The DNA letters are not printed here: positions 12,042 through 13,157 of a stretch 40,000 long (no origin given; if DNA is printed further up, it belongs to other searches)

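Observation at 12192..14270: DpdA fused to an N-terminal DUF6884-like domain - a possible built-in replacement for DpdB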

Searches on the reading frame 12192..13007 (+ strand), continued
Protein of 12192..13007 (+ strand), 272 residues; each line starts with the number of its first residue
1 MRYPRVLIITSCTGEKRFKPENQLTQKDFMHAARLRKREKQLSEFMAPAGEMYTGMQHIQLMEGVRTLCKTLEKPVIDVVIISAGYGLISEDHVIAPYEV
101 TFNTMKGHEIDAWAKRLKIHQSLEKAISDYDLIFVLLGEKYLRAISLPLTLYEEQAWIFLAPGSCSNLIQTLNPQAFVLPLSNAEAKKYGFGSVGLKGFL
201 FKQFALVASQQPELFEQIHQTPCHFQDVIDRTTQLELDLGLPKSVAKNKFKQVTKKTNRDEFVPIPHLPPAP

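Call 51: fold_search(model_id=the predicted structure, library=pdb)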
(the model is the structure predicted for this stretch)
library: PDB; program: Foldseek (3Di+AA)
matches with E <= 10: 748; with E <= 0.001: 0
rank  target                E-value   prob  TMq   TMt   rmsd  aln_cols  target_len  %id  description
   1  3wrv_B                2.1e-03  0.97  0.36  0.44   8.4       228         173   14  Crystal structure of NN domain of resistance protein (released 2014-08-13)
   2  6jxn_B                4.5e-03  0.89  0.36  0.38  10.8       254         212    9  Crystal Structure of Indigo reductase from Bacillus smithii type strain DSM 4216 (released 2020-04-01)
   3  3k6s_A                4.8e-03  0.66  0.29  0.09   9.4       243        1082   11  Structure of integrin alphaXbeta2 ectodomain (released 2010-01-12)
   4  3wrv_A                5.8e-03  0.90  0.36  0.41   8.3       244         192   12  Crystal structure of NN domain of resistance protein (released 2014-08-13)
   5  3gra_A                1.2e-02  0.75  0.32  0.38   9.0       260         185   11  Crystal structure of AraC family transcriptional regulator from Pseudomonas putida (released 2009-04-14)
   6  3wrw_B                2.4e-02  0.80  0.36  0.23   7.9       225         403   12  Crystal structure of the N-terminal domain of resistance protein (released 2014-08-13)
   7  3lt5_B                2.8e-02  0.84  0.41  0.46   6.0       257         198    8  X-ray Crystallographic structure of a Pseudomonas Aeruginosa Azoreductase in complex with balsalazide (released 2010-05-12)
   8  4n9q_A                2.8e-02  0.80  0.41  0.44   6.8       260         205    8  Crystal structure of paAzoR1 bound to ubiquinone-1 (released 2014-06-11)
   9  3n2n_A                2.8e-02  0.44  0.28  0.32   9.8       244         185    8  The Crystal Structure of Tumor Endothelial Marker 8 (TEM8) extracellular domain (released 2011-01-05)
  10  2v9c_A                3.8e-02  0.35  0.30  0.33  11.4       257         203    9  X-ray Crystallographic Structure of a Pseudomonas aeruginosa Azoreductase in Complex with Methyl Red. (released 2007-11-13)
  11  7n1o                  3.8e-02  0.23  0.24  0.22  12.4       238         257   10  The von Willebrand factor A domain of human capillary morphogenesis gene II, flexibly fused to the 1TEL crystallization  (released 2021-06-09)
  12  6lfk_C                4.0e-02  0.23  0.22  0.10  12.4       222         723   12  Crystal structure of KatE from atypical E. coli (released 2020-12-09)
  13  3lt5_A                4.3e-02  0.41  0.31  0.33  10.9       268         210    9  X-ray Crystallographic structure of a Pseudomonas Aeruginosa Azoreductase in complex with balsalazide (released 2010-05-12)
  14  4ese                  4.5e-02  0.60  0.37  0.42  10.6       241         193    7  The crystal structure of azoreductase from Yersinia pestis CO92 in complex with FMN. (released 2012-05-23)
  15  3r6w_A                4.8e-02  0.77  0.41  0.43   6.9       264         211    8  paAzoR1 binding to nitrofurazone (released 2011-08-24)
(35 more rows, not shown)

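Call 54: search_solved_structures(query=A4, max_evalue=10, show_alignments=2)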
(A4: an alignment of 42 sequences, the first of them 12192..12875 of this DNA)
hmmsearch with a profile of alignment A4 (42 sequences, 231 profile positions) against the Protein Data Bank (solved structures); distinct sequences matched with E-value up to 10: 0.

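Call 59: fold_search(model_id=the predicted structure, library=viral)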
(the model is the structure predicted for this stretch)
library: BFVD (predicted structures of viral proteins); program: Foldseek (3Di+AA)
matches with E <= 10: 436; with E <= 0.001: 7
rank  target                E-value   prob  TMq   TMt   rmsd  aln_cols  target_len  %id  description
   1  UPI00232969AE         2.9e-07  1.00  0.46  0.33   5.6       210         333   16  (no name look-up for this kind of identifier)
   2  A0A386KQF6            3.9e-07  1.00  0.44  0.52  11.3       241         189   17  DUF6884 domain-containing protein [Caulobacter phage Kronos]
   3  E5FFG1                2.1e-06  1.00  0.43  0.50   5.8       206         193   17  Gp8 [Burkholderia phage KS14]
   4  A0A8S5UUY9            6.5e-06  1.00  0.44  0.63   5.8       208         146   15  YaaA [Siphoviridae sp. ctaDn21]
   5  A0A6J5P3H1            2.1e-05  1.00  0.43  0.57   6.2       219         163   14  Uncharacterized protein [uncultured Caudovirales phage]
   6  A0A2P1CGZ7            2.3e-05  1.00  0.43  0.37   5.2       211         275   15  DUF6884 domain-containing protein [Mycobacterium phage Mendokysei]
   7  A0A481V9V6            1.1e-04  1.00  0.42  0.46   4.8       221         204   12  DUF6884 domain-containing protein [Halobacterium phage ChaoS9]
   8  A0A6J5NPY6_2          1.5e-03  1.00  0.45  0.11   5.5       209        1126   18  Uncharacterized protein [uncultured Caudovirales phage]
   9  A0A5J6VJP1            1.0e-02  0.60  0.31  0.21  12.0       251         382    6  VWFA domain-containing protein [Megaviridae environmental sample]
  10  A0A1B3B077            1.1e-02  0.60  0.27  0.34  10.2       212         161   10  Deoxyuridine triphosphatase [Gordonia phage Ghobes]
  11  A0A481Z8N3            1.9e-02  0.47  0.29  0.17  12.1       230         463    7  von willebrand factor type A domain protein [Pithovirus LCPAC304]
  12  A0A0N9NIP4            2.0e-02  0.54  0.30  0.12   9.2       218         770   10  (no name in the UniProt tables at hand)
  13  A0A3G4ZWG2            3.3e-02  0.35  0.28  0.06  12.7       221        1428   10  Ankyrin repeat protein [Edafosvirus sp.]
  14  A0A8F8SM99            4.8e-02  0.38  0.31  0.19   8.0       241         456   10  (no name in the UniProt tables at hand)
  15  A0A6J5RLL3            5.1e-02  0.23  0.26  0.13   9.7       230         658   10  VWFA domain containing protein [uncultured Caudovirales phage]
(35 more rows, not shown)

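Call 60: find_encoding_contigs(protein=P0234, flank=8000, max_places=1)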
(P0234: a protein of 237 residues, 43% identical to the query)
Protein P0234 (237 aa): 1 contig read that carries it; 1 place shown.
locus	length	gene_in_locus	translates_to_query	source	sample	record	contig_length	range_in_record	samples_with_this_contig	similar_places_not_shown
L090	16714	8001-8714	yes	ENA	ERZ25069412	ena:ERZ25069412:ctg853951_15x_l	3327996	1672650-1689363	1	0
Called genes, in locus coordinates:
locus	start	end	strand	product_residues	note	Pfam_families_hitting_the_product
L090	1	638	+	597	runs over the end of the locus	PF01807:Zn_ribbon_DnaG, PF08275:DNAG_N, PF13662:Toprim_4, PF01751:Toprim, PF13155:Toprim_2, PF13362:Toprim_3 (weak), PF10410:DnaB_bind (weak)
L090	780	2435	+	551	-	PF00140:Sigma70_r1_2, PF04542:Sigma70_r2, PF04539:Sigma70_r3, PF04545:Sigma70_r4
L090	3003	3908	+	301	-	PF00924:MS_channel_2nd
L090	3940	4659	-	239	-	PF03737:RraA-like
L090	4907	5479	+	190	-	PF00160:Pro_isomerase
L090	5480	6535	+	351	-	PF04055:Radical_SAM, PF12544:LAM_C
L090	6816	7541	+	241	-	-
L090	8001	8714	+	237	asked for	PF21818:DUF6884 (weak)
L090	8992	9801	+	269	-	PF21818:DUF6884 (weak)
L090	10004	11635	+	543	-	PF06418:CTP_synth_N, PF00117:GATase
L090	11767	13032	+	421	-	PF09861:Lar_N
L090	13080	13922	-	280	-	PF05721:PhyH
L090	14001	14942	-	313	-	PF08240:ADH_N, PF00107:ADH_zinc_N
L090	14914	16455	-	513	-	PF06144:DNA_pol3_delta, PF21694:DNA_pol3_delta_C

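Call 61: find_encoding_contigs(protein=P0218, flank=8000, max_places=1)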
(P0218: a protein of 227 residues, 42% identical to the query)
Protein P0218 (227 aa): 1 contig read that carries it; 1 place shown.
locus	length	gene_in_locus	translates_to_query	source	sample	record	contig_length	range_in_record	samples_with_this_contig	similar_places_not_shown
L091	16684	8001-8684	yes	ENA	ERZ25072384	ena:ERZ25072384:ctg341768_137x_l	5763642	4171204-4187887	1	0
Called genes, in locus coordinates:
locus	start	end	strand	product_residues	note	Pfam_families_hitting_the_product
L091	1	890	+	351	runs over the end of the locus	PF08240:ADH_N, PF16912:Glu_dehyd_C, PF00107:ADH_zinc_N, PF13602:ADH_zinc_N_2 (weak)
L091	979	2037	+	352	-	PF08240:ADH_N, PF16912:Glu_dehyd_C (weak), PF00107:ADH_zinc_N, PF13602:ADH_zinc_N_2 (weak)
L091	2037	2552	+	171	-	PF00156:Pribosyltran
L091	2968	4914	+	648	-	PF21760:SecD_1st, PF22599:SecDF_P1_head, PF02355:SecD_SecF_C, PF03176:MMPL (weak)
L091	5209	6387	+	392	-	PF07549:Sec_GG (weak), PF02355:SecD_SecF_C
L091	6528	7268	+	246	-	-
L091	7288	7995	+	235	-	PF21818:DUF6884 (weak)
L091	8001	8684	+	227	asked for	PF21818:DUF6884 (weak)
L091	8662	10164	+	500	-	PF00158:Sigma54_activat, PF14532:Sigma54_activ_2, PF07724:AAA_2 (weak), PF07728:AAA_5, PF25601:AAA_lid_14, PF02954:HTH_8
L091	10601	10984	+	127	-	-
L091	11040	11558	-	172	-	-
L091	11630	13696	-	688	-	PF13385:Laminin_G_3, PF00251:Glyco_hydro_32N, PF08244:Glyco_hydro_32C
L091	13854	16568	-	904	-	PF00246:Peptidase_M14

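Call 62: find_encoding_contigs(protein=P0148, flank=8000, max_places=1)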
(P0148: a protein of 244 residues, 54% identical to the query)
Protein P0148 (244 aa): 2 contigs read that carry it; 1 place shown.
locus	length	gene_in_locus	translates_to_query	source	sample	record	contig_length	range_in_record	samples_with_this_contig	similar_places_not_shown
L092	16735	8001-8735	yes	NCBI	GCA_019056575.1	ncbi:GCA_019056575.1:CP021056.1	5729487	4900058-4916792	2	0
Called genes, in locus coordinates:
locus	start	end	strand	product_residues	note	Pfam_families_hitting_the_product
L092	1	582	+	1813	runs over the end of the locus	PF00069:Pkinase, PF07714:PK_Tyr_Ser-Thr, PF13191:AAA_16, PF25503:TPR_CHK1 (weak), PF01590:GAF, PF13185:GAF_2, PF00512:HisKA (faint), PF02518:HATPase_c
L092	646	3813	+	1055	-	PF00989:PAS, PF08448:PAS_4, PF13426:PAS_9, PF08448:PAS_4, PF01590:GAF, PF08447:PAS_3, PF00989:PAS, PF08447:PAS_3, +6 more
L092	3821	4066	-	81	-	PF01809:YidD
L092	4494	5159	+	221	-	PF14690:Zn_ribbon_ISL3, PF13542:HTH_Tnp_ISL3, PF01610:DDE_Tnp_ISL3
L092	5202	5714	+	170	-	PF01610:DDE_Tnp_ISL3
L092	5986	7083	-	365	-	PF13546:DDE_5, PF01609:DDE_Tnp_1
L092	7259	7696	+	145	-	PF13358:DDE_3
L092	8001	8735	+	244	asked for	PF21818:DUF6884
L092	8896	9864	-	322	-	-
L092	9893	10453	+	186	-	-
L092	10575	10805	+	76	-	-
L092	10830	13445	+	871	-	PF00176:SNF2-rel_dom (weak), PF00271:Helicase_C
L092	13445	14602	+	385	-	PF00270:DEAD, PF04851:ResIII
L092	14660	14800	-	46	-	-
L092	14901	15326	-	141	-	-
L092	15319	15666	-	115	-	-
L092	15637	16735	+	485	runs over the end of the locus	PF00271:Helicase_C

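Call 64: search_protein_families(library=padloc, proteins=[L009:10001-10714:+, L090:8001-8711:+, L090:8992-9798:+, L091:7288-7992:+, L091:8001-8681:+, L008:10001-10741:+, L092:8001-8732:+], max_evalue=0.01)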
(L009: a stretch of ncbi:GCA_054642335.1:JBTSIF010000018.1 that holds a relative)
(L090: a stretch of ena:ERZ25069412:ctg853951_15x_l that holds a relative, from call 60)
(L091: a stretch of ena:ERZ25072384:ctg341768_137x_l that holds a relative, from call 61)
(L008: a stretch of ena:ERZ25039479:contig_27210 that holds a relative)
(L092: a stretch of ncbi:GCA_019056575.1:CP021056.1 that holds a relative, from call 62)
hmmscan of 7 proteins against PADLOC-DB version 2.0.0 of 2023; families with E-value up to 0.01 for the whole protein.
L009:10001-10714:+ (238 aa): 5 families
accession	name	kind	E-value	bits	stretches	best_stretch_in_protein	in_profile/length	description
PDLC04712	PDC-M57A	-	2.5e-12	45.3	1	75-146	43-113/138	-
PDLC02815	DpdC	-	3.5e-08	31.2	1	2-109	6-111/312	DpdC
PDLC02818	DpdC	-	3.2e-07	27.9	1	2-101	3-105/319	DpdC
PDLC02817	DpdC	-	6.6e-06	23.7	1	2-142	3-156/299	DpdC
PDLC02813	DpdC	-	0.0012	16.2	1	3-104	4-103/310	DpdC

L090:8001-8711:+ (237 aa): 5 families
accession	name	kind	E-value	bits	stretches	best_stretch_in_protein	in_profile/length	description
PDLC02818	DpdC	-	8.2e-10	36.4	1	1-101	2-105/319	DpdC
PDLC02815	DpdC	-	9.4e-08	29.8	1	1-113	5-115/312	DpdC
PDLC04712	PDC-M57A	-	1.3e-06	26.8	1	43-108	17-76/138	-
PDLC02817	DpdC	-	0.00015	19.2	1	2-105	3-109/299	DpdC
PDLC02820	DpdC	-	0.00016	19.8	1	46-100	57-104/165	DpdC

L090:8992-9798:+ (269 aa): 3 families
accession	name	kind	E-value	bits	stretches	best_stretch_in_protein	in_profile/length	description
PDLC02818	DpdC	-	2.8e-09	34.7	1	1-119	2-119/319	DpdC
PDLC02815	DpdC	-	2.7e-05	21.7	1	2-112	6-110/312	DpdC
PDLC04712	PDC-M57A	-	7.1e-05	21.2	1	40-145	11-108/138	-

L091:7288-7992:+ (235 aa): 3 families
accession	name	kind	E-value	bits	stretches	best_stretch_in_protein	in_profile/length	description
PDLC02818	DpdC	-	1.9e-06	25.4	1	1-96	2-100/319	DpdC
PDLC02815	DpdC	-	3.7e-05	21.3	1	2-102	6-104/312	DpdC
PDLC04712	PDC-M57A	-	0.00023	19.5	1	39-140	13-106/138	-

L091:8001-8681:+ (227 aa): 5 families
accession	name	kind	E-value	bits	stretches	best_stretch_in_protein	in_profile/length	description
PDLC02815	DpdC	-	4e-11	40.9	1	1-103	5-105/312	DpdC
PDLC02818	DpdC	-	5.1e-10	37.1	1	1-100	2-104/319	DpdC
PDLC04712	PDC-M57A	-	3.4e-07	28.7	1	75-143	43-110/138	-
PDLC02817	DpdC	-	6.8e-07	26.9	1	2-106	3-110/299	DpdC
PDLC02820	DpdC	-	0.0016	16.5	0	74-100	78-104/165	DpdC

L008:10001-10741:+ (247 aa): 5 families
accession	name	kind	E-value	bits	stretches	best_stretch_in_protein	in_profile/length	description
PDLC02818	DpdC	-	3.8e-12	44.1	1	21-120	3-105/319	DpdC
PDLC04712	PDC-M57A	-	8.4e-12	43.6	1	94-165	43-113/138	-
PDLC02815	DpdC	-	6e-10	37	1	20-120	5-103/312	DpdC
PDLC02817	DpdC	-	3.6e-06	24.5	1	21-122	3-107/299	DpdC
PDLC02820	DpdC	-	0.00013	20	1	85-120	70-105/165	DpdC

L092:8001-8732:+ (244 aa): 5 families
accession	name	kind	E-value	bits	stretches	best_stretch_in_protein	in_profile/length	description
PDLC04712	PDC-M57A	-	9.7e-11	40.2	1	93-169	43-117/138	-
PDLC02818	DpdC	-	1.5e-10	38.8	1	22-119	5-105/319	DpdC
PDLC02815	DpdC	-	1.7e-09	35.5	1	19-120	5-104/312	DpdC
PDLC02817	DpdC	-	1.7e-06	25.5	1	20-124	3-110/299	DpdC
PDLC02820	DpdC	-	0.00031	18.8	1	86-119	72-105/165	DpdC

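Call 83: search_protein_representatives(alignment_id=A4)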
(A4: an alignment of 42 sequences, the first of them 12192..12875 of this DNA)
Query: 42 sequences, 231 profile positions. Proteins with E-value up to 0.001 (for the whole library): 1955; up to 1e-10: 877; up to 1e-30: 398. The best 150 are listed.
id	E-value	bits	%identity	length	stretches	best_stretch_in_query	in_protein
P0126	1.6e-99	348.2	-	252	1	1-228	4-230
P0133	4.2e-95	333.7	-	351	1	1-229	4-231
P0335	2.0e-93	328.3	-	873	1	2-229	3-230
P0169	5.0e-92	323.7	-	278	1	2-228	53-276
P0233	1.5e-89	315.6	-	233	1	1-227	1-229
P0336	3.9e-83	294.6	-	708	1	1-229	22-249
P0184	6.6e-83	293.8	-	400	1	2-230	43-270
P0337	4.3e-79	281.3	-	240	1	2-227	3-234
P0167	1.3e-78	279.8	-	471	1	32-227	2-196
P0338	6.7e-77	274.2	-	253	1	1-227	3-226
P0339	6.3e-75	267.7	-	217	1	1-215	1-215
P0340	1.5e-74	266.4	-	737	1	1-229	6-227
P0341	6.4e-74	264.4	-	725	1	1-229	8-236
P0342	6.3e-72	257.9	-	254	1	1-229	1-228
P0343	2.5e-71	255.9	-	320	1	2-228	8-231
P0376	1.6e-61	223.8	-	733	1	1-230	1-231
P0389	1.3e-58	214.3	-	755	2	21-229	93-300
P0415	1.6e-55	204.2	-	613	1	1-210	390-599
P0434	2.4e-53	197.1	-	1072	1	1-214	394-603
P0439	1.4e-52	194.6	-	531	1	1-229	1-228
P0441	1.9e-52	194.2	-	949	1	2-218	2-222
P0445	4.7e-52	192.9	-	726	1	1-225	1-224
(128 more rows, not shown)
